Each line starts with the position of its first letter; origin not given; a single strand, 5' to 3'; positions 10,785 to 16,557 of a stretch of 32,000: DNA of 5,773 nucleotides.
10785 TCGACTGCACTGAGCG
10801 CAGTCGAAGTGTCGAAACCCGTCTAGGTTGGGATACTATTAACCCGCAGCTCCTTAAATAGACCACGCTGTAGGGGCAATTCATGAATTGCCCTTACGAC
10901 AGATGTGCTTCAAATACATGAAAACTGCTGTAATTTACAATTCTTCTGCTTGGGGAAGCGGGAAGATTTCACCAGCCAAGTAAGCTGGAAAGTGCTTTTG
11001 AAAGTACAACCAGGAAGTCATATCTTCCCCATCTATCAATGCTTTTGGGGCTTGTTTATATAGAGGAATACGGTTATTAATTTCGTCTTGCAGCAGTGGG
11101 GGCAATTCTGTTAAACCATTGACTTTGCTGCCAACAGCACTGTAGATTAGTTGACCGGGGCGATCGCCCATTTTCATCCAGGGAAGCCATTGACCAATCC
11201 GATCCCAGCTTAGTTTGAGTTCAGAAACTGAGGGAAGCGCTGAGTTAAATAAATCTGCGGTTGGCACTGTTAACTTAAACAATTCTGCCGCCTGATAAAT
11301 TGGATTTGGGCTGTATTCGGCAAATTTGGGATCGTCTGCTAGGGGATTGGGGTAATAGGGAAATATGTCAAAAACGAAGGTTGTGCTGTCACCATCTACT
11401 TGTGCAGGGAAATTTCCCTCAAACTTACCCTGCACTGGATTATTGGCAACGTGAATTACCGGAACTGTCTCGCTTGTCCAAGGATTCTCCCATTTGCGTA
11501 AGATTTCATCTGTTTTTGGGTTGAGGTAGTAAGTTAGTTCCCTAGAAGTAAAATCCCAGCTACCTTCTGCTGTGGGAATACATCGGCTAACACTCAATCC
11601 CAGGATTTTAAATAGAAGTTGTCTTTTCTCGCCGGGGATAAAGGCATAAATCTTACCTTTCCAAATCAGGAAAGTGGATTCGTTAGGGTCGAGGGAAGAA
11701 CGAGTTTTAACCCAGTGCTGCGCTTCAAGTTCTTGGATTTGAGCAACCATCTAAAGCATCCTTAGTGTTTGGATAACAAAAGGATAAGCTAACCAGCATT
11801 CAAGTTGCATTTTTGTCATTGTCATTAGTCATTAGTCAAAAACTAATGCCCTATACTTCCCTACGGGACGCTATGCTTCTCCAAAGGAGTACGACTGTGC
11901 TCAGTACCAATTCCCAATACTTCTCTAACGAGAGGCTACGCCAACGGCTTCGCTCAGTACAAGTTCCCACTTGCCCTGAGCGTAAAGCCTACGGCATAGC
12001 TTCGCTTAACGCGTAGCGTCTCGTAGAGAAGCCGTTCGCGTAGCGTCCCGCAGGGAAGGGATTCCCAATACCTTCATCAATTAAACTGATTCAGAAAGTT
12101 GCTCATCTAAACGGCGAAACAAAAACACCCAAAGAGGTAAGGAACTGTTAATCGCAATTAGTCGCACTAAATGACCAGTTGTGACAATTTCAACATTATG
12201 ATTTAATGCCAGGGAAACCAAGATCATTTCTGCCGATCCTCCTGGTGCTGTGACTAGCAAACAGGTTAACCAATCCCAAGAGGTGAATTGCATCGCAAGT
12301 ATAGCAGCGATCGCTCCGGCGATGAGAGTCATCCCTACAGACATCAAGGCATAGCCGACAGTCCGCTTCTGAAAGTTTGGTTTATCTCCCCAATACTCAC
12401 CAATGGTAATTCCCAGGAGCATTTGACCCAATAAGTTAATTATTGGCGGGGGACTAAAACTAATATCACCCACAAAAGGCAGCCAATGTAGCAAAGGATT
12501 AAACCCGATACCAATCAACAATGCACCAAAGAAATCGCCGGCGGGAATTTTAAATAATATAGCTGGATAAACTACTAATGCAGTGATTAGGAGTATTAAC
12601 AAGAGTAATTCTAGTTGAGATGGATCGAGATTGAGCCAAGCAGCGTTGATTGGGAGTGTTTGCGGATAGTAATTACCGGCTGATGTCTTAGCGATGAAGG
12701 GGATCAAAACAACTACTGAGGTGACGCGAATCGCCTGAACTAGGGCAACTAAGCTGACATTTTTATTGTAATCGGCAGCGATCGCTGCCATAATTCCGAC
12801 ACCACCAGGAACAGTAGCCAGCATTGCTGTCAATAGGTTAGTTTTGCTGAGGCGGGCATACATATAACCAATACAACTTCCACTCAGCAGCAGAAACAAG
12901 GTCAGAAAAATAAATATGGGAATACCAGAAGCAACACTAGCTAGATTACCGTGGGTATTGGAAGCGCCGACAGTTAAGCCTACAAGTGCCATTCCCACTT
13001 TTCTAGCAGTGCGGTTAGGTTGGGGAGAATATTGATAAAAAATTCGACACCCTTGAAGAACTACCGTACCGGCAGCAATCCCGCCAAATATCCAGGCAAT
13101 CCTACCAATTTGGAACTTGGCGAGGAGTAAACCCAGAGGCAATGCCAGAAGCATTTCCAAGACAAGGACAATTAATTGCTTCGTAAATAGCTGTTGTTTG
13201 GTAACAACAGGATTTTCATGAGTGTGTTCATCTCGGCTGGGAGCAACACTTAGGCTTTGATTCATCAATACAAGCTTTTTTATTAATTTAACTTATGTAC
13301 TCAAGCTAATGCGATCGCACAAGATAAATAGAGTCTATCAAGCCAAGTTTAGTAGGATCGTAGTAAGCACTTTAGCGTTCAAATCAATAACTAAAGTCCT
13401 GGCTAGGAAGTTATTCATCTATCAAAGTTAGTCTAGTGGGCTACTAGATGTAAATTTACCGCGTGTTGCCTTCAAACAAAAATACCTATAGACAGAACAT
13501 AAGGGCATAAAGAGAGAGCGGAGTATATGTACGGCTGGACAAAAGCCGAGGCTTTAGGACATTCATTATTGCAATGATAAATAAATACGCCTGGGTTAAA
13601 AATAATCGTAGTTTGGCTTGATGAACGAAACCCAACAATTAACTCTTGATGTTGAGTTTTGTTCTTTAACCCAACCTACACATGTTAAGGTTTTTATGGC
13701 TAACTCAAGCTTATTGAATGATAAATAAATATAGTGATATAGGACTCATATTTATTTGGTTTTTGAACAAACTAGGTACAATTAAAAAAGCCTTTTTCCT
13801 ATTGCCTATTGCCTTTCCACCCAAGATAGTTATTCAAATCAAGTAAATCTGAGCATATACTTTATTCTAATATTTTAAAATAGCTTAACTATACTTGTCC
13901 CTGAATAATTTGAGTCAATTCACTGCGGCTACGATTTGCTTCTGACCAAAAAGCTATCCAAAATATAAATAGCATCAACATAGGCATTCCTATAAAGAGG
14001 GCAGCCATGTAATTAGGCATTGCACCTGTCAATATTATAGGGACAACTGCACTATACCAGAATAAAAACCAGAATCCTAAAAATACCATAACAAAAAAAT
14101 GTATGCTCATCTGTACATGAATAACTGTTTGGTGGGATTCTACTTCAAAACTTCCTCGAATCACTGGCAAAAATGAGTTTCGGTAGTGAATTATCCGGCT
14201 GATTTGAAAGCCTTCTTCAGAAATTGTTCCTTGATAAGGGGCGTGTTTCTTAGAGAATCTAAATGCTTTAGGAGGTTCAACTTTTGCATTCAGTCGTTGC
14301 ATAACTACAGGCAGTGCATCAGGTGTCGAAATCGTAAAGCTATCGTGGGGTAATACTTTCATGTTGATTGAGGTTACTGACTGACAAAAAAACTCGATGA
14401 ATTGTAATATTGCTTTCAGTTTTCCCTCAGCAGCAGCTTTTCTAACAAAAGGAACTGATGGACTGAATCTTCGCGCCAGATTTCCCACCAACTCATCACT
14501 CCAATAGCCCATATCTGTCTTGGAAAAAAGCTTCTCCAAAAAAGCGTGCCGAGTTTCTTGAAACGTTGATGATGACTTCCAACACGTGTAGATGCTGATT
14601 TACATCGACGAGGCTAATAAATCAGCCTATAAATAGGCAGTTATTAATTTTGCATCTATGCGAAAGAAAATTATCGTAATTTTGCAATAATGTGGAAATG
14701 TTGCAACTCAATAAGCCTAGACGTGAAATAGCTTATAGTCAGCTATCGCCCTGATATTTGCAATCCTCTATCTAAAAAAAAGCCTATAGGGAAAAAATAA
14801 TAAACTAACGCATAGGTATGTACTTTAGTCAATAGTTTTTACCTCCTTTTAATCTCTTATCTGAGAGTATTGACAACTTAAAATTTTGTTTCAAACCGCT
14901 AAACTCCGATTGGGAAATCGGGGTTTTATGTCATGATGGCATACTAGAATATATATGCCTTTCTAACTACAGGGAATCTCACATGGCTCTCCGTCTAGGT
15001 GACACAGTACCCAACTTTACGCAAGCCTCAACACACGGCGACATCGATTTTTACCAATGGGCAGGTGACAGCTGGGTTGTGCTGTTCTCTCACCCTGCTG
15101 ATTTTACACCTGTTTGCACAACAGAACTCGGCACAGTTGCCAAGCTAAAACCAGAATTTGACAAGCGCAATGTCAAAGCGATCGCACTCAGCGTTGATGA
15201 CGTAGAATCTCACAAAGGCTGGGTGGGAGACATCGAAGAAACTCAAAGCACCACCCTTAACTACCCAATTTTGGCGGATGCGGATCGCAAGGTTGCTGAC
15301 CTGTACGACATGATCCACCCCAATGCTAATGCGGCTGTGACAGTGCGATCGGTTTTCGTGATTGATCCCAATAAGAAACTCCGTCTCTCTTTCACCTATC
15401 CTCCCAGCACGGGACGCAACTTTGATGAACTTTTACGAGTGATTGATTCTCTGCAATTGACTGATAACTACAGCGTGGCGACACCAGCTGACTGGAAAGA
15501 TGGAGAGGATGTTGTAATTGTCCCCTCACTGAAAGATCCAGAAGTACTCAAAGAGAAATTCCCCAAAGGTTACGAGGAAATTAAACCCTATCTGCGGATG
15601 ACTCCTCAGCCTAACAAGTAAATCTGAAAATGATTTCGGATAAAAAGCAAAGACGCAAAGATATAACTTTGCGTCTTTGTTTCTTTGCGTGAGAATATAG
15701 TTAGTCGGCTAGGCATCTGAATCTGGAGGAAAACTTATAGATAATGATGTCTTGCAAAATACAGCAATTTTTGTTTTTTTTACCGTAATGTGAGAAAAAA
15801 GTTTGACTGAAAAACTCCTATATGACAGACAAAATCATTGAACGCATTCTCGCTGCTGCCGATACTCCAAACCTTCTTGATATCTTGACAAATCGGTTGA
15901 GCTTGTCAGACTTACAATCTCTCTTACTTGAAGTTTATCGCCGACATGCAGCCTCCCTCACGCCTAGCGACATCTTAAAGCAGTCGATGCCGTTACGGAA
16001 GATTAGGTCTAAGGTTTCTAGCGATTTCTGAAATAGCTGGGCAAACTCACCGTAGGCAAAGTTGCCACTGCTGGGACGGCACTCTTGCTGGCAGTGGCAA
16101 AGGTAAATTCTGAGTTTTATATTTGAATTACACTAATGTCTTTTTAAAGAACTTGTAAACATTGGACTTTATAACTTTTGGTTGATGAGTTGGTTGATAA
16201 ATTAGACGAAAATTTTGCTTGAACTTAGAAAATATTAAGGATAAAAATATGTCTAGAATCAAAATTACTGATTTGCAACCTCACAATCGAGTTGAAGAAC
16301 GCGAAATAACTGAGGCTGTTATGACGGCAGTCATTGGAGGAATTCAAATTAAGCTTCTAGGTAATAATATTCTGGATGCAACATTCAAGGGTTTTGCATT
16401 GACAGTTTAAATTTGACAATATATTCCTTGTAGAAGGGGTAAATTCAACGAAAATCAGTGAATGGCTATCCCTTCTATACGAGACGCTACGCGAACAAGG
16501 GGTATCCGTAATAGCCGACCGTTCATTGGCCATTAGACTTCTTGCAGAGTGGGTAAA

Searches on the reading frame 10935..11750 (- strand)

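Call 30: search_protein_families(library=pfam, proteins=[window:10935-11750:-], max_evalue=0.001)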
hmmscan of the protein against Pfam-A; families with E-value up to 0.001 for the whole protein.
window:10935-11750:- (271 aa): 1 family
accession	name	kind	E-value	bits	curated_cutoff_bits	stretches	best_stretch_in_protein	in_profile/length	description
PF08894.16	DUF1838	-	6.2e-110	366.9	25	1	24-254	2-232/232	Protein of unknown function (DUF1838)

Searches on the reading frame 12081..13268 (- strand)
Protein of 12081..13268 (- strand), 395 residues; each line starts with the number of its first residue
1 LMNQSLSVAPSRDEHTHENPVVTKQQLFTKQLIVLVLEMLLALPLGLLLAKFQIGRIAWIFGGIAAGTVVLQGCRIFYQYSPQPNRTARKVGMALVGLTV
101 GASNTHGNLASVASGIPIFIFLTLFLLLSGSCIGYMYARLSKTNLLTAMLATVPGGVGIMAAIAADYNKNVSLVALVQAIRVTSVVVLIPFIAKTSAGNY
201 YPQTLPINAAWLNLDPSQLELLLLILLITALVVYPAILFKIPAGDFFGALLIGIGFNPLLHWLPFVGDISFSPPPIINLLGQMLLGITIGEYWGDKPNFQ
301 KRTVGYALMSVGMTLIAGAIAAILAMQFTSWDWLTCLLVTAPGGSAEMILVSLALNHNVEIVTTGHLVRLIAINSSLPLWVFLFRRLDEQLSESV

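Call 30: search_protein_families(library=pfam, proteins=[window:12081-13268:-], max_evalue=0.001)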
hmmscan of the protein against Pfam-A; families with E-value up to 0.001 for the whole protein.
window:12081-13268:- (395 aa): 1 family
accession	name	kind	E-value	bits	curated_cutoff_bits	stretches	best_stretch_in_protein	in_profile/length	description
PF05145.17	AbrB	-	1.2e-61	208.9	29.2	1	59-383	1-312/314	Transition state regulatory protein AbrB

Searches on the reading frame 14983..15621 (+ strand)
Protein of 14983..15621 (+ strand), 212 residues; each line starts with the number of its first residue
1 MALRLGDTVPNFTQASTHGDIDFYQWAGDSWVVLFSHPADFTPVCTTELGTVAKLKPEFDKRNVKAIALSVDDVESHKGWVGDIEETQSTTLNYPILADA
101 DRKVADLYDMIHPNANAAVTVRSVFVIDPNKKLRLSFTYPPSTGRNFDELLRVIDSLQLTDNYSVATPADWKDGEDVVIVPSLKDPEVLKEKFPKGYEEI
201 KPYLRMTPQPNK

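Call 31: search_protein_families(library=pfam, proteins=[window:14983-15621:+], max_evalue=0.001)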
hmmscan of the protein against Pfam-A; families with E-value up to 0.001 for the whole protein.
window:14983-15621:+ (212 aa): 3 families
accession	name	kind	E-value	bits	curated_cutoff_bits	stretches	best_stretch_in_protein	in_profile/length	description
PF00578.27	AhpC-TSA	-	5.5e-32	110.8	26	1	6-134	2-122/124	AhpC/TSA family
PF08534.16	Redoxin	-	2.4e-16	60.3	26.6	1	6-148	3-142/148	Redoxin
PF10417.14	1-cysPrx_C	-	2.6e-07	31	21.1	1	156-190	1-36/41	C-terminal domain of 1-Cys peroxiredoxin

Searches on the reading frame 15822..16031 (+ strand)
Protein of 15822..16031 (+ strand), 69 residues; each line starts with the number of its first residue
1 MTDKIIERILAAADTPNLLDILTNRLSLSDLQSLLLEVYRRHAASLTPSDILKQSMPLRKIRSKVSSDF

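Call 63: search_protein_families(library=ncbifam, proteins=[window:15822-16031:+], max_evalue=1)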
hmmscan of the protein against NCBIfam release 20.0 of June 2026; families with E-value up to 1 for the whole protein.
window:15822-16031:+ (69 aa): 0 families

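Call 64: search_protein_families(library=pfam, proteins=[window:15822-16031:+], max_evalue=1)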
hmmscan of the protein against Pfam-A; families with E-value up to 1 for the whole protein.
window:15822-16031:+ (69 aa): 0 families

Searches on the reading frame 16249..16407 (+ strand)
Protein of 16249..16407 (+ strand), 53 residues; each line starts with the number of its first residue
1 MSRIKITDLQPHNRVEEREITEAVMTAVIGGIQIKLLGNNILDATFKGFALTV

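Call 63: search_protein_families(library=ncbifam, proteins=[window:16249-16407:+], max_evalue=1)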
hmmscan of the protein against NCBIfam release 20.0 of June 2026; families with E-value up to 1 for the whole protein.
seq(53 aa): 2 families
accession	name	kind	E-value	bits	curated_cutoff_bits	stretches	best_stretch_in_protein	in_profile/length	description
NF004403.0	PRK05758.2-4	equivalog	0.01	15.9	148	1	16-48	134-167/180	F0F1 ATP synthase subunit delta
NF040768.1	Epx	equivalog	0.049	12.9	400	1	3-35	102-134/297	enterococcus pore-forming toxin Epx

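Call 64: search_protein_families(library=pfam, proteins=[window:16249-16407:+], max_evalue=1)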
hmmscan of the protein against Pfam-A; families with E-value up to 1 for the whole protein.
seq(53 aa): 0 families
